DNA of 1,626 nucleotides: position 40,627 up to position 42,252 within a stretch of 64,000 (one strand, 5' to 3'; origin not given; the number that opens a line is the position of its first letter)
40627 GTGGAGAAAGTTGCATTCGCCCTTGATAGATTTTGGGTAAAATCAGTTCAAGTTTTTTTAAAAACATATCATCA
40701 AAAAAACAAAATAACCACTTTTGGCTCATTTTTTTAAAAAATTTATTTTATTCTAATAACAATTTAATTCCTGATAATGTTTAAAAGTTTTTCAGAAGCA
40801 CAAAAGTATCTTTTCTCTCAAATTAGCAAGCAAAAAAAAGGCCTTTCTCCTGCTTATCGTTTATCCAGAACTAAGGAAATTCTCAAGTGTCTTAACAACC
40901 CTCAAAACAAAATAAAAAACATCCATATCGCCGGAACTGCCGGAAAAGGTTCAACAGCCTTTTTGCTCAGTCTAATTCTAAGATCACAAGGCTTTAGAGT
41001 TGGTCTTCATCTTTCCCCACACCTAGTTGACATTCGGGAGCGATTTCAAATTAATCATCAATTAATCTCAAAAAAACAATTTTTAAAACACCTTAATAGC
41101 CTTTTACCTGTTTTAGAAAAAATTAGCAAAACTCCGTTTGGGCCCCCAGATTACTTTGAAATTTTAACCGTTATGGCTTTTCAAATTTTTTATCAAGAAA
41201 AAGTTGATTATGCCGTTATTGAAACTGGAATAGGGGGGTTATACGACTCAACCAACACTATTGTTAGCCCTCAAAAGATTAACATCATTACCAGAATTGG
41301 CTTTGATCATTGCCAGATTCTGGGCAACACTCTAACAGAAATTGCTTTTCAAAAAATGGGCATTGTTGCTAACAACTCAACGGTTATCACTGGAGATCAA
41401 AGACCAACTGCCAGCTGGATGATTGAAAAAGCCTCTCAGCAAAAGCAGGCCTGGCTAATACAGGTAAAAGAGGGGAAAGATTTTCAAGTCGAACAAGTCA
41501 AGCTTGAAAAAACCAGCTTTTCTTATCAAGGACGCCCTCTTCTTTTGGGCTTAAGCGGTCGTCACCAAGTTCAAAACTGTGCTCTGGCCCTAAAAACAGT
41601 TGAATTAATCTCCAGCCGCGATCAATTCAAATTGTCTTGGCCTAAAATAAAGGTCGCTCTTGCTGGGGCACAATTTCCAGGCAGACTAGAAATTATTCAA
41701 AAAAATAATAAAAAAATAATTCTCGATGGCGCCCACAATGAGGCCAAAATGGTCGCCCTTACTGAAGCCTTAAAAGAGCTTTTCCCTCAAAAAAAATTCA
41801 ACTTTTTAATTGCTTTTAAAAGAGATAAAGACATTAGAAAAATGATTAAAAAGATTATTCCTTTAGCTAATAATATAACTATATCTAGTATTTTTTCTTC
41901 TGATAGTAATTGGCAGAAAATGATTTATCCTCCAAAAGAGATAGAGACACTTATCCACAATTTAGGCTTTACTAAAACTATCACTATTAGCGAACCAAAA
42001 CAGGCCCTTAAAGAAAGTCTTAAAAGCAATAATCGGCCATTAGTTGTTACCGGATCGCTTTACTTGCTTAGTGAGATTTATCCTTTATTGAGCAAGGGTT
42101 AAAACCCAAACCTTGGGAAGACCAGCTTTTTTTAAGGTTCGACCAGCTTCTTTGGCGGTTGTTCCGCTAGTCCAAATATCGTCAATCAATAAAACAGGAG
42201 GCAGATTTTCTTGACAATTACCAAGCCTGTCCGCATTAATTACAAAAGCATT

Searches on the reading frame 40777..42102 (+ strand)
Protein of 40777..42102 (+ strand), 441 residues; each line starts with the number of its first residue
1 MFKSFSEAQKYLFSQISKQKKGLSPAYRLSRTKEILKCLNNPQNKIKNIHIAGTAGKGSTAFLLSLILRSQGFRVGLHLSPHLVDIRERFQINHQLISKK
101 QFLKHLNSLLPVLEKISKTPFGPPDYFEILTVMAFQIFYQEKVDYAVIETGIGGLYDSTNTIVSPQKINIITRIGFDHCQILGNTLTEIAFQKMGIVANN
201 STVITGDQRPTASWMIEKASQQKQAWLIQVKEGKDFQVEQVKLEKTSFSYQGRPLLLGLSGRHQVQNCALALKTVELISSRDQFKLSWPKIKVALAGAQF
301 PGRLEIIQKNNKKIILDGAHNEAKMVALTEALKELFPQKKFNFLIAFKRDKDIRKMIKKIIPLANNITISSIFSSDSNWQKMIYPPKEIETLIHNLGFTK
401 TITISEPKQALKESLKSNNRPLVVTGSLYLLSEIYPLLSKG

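Call 84: search_protein_families(library=pfam, proteins=[window:40777-42102:+], max_evalue=0.00001)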
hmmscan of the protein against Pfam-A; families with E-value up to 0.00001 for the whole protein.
window:40777-42102:+ (441 aa): 2 families
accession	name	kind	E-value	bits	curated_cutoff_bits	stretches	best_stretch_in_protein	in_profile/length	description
PF08245.18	Mur_ligase_M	-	3.9e-12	47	24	1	51-272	1-197/200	Mur ligase middle domain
PF02875.26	Mur_ligase_C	-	3e-08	35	28.4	1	302-416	1-113/127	Mur ligase, glutamate ligase domain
